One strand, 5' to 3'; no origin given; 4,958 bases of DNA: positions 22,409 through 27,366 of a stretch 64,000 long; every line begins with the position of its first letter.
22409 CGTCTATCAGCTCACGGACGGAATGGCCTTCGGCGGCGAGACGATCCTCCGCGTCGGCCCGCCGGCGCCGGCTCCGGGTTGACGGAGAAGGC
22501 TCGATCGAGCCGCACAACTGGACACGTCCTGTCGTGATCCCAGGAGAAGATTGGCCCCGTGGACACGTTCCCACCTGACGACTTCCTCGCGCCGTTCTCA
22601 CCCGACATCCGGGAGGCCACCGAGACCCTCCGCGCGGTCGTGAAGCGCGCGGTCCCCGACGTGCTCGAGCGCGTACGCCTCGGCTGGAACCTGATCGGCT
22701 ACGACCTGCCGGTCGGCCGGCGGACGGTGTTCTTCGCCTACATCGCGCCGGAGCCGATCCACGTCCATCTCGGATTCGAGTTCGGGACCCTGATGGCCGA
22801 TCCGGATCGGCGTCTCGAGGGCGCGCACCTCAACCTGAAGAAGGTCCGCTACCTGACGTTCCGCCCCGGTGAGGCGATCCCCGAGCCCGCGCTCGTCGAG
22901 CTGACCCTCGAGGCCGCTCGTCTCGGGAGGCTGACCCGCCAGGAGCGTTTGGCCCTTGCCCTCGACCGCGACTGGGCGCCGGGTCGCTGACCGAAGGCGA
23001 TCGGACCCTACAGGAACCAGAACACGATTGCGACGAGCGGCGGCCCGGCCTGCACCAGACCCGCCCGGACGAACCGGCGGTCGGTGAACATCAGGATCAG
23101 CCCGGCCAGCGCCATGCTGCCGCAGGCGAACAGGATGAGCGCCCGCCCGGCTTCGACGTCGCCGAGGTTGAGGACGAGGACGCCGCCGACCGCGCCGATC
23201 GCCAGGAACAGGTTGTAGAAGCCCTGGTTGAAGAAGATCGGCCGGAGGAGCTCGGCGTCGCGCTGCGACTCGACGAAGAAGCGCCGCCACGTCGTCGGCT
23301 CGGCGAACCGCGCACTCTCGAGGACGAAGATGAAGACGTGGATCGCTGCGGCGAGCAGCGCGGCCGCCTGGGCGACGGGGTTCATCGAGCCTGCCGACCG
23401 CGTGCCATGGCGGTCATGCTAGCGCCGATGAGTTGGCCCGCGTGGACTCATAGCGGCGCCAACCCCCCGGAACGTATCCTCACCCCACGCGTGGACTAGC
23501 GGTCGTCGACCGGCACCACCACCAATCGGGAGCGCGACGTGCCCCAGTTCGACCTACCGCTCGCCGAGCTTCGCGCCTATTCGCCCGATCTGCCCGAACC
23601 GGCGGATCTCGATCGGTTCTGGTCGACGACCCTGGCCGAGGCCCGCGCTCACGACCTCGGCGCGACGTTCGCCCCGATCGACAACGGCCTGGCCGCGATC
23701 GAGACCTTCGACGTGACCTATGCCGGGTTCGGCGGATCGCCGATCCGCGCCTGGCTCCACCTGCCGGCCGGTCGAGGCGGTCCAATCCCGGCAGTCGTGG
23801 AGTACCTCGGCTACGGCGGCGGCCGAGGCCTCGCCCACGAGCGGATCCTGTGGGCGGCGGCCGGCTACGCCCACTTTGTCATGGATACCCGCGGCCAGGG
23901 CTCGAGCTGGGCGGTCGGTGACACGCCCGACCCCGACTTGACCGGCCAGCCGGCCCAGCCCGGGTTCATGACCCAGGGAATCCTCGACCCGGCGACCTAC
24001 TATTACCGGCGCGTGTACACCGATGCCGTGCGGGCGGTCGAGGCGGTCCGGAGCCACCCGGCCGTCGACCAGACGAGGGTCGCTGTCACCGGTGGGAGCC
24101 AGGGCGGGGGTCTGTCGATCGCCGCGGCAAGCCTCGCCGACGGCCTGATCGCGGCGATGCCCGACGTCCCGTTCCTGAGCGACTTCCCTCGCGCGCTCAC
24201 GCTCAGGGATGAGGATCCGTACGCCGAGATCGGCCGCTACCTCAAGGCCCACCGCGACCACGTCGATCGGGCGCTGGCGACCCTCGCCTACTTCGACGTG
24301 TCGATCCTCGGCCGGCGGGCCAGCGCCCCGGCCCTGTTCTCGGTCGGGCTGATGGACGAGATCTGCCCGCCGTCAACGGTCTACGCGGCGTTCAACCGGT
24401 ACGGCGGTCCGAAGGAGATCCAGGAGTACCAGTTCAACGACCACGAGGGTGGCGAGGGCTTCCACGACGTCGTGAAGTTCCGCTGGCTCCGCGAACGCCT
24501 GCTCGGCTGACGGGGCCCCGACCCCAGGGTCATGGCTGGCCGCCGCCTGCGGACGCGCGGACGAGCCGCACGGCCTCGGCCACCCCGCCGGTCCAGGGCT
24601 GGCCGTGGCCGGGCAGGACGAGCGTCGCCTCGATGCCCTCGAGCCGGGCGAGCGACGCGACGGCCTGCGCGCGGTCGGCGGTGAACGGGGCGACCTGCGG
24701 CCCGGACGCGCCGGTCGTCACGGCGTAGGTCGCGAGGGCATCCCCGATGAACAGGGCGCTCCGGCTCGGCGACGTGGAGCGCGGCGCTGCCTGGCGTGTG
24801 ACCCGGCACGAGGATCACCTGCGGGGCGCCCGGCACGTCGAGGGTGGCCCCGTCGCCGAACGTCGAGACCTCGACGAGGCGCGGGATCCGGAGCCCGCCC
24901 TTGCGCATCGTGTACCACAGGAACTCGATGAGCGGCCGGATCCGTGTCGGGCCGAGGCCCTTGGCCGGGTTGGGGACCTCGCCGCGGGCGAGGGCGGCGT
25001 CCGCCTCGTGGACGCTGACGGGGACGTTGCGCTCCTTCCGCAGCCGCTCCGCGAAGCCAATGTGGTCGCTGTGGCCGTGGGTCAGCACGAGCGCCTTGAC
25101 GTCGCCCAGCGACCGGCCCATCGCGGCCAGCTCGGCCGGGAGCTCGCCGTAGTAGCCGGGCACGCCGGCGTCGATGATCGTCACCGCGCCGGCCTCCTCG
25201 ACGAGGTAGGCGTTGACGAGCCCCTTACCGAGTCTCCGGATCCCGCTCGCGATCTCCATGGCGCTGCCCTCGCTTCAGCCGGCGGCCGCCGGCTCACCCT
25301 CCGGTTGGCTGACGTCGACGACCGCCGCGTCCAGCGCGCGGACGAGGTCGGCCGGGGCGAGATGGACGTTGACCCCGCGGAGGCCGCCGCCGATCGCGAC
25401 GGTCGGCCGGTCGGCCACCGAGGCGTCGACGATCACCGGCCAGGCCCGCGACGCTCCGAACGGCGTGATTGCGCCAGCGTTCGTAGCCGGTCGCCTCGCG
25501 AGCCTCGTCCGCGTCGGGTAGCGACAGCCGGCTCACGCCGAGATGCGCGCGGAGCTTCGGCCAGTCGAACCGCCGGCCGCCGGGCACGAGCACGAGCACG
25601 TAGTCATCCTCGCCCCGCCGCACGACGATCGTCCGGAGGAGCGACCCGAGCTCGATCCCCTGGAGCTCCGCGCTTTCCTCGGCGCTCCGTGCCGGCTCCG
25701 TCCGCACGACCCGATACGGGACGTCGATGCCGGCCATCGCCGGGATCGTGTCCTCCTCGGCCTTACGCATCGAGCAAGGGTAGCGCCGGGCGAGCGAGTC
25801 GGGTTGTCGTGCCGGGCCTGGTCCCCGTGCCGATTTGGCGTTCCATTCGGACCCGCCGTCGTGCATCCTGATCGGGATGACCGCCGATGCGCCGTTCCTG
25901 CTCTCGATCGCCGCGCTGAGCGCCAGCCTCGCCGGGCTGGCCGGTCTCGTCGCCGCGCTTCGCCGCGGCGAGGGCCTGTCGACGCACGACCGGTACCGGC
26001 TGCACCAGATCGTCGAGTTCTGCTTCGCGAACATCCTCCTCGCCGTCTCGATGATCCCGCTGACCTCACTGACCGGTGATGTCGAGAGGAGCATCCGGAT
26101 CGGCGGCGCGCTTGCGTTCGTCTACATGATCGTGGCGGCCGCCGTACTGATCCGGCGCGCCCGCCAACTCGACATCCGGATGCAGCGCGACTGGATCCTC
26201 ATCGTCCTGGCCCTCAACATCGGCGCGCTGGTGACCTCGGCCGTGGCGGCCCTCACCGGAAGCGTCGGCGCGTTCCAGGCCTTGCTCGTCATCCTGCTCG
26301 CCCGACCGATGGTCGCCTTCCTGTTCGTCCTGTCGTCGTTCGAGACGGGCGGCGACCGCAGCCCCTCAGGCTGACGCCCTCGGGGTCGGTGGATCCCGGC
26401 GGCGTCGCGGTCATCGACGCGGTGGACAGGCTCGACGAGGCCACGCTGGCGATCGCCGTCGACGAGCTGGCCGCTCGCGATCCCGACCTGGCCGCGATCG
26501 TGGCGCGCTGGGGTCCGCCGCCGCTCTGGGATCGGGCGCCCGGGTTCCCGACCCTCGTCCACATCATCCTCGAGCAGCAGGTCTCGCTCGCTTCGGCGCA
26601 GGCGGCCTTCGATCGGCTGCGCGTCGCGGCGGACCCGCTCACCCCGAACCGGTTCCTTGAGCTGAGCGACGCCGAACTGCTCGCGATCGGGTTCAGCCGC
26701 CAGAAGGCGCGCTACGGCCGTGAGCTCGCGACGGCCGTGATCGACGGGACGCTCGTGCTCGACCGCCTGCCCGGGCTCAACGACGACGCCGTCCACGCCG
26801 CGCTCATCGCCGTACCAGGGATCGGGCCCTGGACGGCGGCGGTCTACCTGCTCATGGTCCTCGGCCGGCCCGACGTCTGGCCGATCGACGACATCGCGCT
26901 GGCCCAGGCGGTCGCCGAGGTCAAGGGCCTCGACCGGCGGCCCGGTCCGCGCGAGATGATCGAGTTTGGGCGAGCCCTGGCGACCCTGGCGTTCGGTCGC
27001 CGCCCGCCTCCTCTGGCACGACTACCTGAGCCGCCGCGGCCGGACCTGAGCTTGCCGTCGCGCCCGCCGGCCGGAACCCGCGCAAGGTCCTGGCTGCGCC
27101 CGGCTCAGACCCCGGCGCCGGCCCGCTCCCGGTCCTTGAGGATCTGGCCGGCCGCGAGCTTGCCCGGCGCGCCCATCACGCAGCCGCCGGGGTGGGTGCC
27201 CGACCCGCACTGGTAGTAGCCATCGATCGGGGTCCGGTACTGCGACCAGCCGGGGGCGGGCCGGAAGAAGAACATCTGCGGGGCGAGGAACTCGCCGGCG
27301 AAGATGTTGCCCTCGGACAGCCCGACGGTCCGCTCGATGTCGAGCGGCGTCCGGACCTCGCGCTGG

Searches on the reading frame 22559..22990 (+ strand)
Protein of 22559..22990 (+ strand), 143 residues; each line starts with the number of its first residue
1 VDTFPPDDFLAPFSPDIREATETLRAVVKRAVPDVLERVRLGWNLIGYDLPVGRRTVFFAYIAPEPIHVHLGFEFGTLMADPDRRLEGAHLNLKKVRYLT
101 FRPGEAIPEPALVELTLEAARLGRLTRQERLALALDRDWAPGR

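Call 23: search_protein_families(library=pfam, proteins=[window:22559-22990:+], max_evalue=0.01)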
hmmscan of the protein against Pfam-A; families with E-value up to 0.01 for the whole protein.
window:22559-22990:+ (143 aa): 1 family
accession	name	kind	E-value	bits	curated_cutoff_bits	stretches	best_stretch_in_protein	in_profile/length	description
PF08818.16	DUF1801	-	2.4e-09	37.9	27.2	1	18-119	2-84/85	Domain of unknown function (DU1801)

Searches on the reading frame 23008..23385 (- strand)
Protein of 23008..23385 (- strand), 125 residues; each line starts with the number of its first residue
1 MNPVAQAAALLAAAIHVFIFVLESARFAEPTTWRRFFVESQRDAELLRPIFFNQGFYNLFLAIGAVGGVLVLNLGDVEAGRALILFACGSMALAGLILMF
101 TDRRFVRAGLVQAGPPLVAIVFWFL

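Call 65: search_protein_families(library=pfam, proteins=[window:23008-23385:-], max_evalue=0.0001)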
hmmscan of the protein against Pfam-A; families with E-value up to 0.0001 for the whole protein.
window:23008-23385:- (125 aa): 1 family
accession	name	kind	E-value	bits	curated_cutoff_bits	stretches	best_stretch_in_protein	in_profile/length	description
PF06993.17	DUF1304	-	1.4e-28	99.5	26.9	1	11-123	2-109/110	Protein of unknown function (DUF1304)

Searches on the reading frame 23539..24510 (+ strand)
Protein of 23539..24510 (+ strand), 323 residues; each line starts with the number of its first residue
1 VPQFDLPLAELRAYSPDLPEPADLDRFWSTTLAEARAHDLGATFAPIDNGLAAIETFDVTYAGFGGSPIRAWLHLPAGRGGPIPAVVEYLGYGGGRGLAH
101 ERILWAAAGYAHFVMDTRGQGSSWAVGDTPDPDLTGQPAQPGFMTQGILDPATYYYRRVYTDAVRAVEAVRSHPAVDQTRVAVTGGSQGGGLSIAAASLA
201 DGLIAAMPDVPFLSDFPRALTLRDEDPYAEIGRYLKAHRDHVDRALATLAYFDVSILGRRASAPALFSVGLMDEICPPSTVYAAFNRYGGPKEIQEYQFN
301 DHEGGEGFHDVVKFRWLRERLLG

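Call 65: search_protein_families(library=pfam, proteins=[window:23539-24510:+], max_evalue=0.0001)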
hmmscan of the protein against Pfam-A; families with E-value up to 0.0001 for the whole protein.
window:23539-24510:+ (323 aa): 3 families
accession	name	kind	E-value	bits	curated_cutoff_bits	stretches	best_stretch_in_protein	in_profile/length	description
PF05448.18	AXE1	-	2e-109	365.7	21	1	1-318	1-319/321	Acetyl xylan esterase (AXE1)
PF00326.27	Peptidase_S9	-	4.4e-09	36.6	22.6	1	158-287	43-169/213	Prolyl oligopeptidase family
PF02129.25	Peptidase_S15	-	4.3e-07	30.3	23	1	69-211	5-128/262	X-Pro dipeptidyl-peptidase (S15 family)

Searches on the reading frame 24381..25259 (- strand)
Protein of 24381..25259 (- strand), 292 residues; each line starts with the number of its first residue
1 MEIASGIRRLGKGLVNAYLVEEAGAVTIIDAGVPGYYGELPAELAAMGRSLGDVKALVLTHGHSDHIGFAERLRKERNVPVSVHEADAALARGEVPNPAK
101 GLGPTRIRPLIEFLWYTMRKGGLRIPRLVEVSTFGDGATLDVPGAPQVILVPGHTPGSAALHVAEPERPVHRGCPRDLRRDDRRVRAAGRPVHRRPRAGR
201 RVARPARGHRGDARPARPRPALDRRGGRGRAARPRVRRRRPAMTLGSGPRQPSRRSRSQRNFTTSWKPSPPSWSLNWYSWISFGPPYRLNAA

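Call 65: search_protein_families(library=pfam, proteins=[window:24381-25259:-], max_evalue=0.0001)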
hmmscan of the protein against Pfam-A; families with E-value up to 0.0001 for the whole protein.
window:24381-25259:- (292 aa): 2 families
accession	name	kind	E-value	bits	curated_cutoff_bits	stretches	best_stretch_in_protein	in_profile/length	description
PF00753.33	Lactamase_B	-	1.4e-22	81.1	22.7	1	11-166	2-140/196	Metallo-beta-lactamase superfamily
PF12706.13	Lactamase_B_2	-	5.2e-05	23.4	27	1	34-93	9-73/200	Beta-lactamase superfamily domain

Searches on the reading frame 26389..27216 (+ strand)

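Call 65: search_protein_families(library=pfam, proteins=[window:26389-27216:+], max_evalue=0.0001)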
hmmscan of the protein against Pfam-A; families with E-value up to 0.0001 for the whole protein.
window:26389-27216:+ (275 aa): 1 family
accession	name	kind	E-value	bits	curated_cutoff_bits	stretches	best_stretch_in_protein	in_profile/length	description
PF00730.31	HhH-GPD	-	3e-13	50.5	26.2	1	57-192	1-100/108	HhH-GPD superfamily base excision DNA repair protein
